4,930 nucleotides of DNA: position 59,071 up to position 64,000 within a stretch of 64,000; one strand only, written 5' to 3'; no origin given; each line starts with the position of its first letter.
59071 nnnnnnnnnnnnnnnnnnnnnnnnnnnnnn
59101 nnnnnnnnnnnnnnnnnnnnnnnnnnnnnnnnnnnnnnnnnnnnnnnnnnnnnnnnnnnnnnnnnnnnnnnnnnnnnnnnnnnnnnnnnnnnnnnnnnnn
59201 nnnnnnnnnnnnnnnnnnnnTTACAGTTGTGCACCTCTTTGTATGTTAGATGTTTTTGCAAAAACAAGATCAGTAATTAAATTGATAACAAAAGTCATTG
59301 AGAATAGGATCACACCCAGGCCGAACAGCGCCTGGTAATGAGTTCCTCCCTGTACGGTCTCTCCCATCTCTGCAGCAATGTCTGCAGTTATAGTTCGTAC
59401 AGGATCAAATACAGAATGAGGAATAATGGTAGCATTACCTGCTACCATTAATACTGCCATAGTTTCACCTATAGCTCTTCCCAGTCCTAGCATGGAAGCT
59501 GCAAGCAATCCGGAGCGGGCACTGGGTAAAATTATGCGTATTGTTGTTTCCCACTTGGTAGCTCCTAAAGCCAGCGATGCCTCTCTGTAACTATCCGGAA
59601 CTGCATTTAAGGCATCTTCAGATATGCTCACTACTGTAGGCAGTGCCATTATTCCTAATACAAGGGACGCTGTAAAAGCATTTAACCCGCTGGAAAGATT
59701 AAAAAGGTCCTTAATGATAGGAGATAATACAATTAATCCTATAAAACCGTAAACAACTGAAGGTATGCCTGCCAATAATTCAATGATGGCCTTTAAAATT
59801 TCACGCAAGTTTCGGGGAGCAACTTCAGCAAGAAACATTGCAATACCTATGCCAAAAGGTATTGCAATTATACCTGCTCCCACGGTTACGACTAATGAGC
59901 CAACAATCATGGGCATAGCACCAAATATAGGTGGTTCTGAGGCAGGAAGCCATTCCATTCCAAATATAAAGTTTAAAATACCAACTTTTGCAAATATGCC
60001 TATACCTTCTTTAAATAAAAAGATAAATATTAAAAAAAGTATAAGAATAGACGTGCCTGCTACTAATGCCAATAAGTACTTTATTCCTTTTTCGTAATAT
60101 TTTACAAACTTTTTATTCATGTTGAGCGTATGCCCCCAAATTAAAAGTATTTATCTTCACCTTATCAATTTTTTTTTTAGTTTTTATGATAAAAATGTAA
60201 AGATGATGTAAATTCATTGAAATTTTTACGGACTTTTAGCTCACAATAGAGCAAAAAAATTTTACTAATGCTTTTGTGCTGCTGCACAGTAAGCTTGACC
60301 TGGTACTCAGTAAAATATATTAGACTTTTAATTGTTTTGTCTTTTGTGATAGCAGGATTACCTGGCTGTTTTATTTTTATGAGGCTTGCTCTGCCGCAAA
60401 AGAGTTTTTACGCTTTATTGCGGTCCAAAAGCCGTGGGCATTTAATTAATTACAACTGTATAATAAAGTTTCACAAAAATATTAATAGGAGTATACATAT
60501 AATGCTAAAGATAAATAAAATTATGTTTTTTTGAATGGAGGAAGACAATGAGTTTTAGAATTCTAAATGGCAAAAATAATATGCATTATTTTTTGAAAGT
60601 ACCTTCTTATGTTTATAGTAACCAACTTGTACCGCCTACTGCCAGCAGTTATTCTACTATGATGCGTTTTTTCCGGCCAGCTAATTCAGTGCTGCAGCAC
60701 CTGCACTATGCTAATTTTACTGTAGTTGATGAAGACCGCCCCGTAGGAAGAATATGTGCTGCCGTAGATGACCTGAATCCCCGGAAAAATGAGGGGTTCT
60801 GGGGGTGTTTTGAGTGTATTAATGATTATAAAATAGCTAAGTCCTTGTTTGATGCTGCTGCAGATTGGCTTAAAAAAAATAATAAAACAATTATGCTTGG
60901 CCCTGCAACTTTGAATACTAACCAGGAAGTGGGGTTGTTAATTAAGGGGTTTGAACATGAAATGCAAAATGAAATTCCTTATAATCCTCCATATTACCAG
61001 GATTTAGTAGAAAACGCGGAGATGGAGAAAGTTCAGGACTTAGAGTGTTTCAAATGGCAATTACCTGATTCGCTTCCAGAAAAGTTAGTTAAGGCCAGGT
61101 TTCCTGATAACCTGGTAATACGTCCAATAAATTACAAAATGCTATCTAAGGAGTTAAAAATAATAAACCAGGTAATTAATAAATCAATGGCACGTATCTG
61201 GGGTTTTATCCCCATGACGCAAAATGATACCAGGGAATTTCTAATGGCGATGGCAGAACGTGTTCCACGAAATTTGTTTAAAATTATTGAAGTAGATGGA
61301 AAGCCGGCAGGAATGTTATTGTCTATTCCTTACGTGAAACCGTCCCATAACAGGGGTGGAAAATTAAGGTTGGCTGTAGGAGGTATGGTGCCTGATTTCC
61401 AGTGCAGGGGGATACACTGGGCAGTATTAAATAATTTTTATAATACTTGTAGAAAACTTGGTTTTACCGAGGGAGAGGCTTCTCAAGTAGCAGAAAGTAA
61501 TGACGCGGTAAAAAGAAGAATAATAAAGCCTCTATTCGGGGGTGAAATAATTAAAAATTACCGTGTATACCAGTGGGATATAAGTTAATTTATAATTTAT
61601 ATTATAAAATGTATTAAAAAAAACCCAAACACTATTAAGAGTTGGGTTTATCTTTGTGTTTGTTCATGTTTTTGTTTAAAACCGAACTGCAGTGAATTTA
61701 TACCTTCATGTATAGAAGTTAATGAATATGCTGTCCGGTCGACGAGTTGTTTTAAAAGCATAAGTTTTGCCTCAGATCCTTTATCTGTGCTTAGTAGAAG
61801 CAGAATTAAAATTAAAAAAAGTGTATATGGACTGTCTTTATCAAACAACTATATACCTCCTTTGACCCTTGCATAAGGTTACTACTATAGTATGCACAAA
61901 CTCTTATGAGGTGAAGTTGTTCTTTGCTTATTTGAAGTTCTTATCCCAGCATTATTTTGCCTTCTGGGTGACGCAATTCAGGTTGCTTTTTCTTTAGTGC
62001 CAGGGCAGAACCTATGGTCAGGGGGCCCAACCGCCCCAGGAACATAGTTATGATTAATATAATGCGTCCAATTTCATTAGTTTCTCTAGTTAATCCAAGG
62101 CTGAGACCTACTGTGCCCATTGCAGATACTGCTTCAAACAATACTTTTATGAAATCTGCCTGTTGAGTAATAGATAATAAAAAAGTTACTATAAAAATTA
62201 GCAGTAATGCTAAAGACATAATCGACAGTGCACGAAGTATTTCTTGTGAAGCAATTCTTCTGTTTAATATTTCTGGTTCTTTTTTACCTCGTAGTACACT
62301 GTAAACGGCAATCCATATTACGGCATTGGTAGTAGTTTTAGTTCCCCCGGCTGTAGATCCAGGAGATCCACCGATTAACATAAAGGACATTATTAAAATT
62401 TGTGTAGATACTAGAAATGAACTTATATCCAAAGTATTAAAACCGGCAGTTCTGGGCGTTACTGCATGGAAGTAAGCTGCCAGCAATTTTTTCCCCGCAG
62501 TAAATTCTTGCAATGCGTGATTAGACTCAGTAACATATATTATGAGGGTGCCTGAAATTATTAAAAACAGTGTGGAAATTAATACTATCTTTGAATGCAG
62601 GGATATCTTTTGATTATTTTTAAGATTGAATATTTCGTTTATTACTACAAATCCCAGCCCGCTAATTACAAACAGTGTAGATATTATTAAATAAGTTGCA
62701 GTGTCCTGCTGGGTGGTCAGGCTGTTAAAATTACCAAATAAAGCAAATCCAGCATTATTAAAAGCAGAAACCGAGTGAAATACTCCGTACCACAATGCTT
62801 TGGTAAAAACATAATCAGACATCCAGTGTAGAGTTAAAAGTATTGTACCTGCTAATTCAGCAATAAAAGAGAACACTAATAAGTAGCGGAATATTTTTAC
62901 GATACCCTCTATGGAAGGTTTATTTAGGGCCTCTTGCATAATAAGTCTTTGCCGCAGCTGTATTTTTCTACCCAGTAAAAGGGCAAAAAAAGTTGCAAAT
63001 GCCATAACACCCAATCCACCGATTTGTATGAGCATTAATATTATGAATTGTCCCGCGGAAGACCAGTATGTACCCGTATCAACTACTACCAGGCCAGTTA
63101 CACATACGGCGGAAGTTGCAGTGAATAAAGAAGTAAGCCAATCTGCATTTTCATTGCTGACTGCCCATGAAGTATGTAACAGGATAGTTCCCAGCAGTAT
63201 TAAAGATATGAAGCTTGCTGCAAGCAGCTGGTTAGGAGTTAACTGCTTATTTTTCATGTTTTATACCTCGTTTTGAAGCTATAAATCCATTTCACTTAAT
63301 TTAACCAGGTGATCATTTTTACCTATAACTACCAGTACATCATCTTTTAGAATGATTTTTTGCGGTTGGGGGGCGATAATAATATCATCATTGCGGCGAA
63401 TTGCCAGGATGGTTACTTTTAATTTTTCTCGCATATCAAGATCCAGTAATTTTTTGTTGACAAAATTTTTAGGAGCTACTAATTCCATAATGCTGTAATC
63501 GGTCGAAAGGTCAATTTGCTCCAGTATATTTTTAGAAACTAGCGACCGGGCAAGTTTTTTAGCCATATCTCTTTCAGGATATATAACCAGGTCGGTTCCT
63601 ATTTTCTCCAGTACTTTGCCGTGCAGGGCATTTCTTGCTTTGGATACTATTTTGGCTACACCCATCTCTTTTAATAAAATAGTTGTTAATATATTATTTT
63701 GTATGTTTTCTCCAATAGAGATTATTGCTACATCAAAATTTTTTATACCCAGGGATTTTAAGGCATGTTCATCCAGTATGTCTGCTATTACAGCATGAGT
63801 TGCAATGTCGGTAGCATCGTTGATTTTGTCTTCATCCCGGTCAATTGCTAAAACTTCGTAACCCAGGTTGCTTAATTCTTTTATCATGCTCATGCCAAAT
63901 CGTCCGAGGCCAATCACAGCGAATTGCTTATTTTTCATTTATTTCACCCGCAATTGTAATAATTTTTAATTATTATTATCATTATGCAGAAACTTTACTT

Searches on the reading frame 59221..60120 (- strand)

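Call 82: search_protein_families(library=pfam, proteins=[window:59221-60120:-], max_evalue=0.00001)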
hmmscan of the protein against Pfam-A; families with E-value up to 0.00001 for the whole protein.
window:59221-60120:- (299 aa): 1 family
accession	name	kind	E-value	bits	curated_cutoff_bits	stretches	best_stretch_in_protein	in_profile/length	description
PF00528.27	BPD_transp_1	-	3.8e-18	66.3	26.4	1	90-286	1-174/184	Binding-protein-dependent transport system inner membrane component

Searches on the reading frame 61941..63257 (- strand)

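Call 82: search_protein_families(library=pfam, proteins=[window:61941-63257:-], max_evalue=0.00001)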
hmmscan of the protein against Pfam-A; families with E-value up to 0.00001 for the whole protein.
window:61941-63257:- (438 aa): 1 family
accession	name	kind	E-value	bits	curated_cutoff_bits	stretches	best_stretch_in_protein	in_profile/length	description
PF02386.22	TrkH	-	2.2e-61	208.3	27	1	8-416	35-487/502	Cation transport protein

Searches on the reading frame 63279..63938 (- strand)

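Call 82: search_protein_families(library=pfam, proteins=[window:63279-63938:-], max_evalue=0.00001)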
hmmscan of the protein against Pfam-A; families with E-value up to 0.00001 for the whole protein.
window:63279-63938:- (219 aa): 3 families
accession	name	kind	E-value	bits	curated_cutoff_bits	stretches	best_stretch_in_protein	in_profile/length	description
PF02254.24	TrkA_N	-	1.5e-28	99.9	23.8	1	6-121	1-116/116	TrkA-N domain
PF02080.26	TrkA_C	-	2.6e-14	53.3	27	1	152-214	5-66/71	TrkA-C domain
PF03446.21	NAD_binding_2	-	2e-06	28.4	21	1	6-77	2-65/161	NAD binding domain of 6-phosphogluconate dehydrogenase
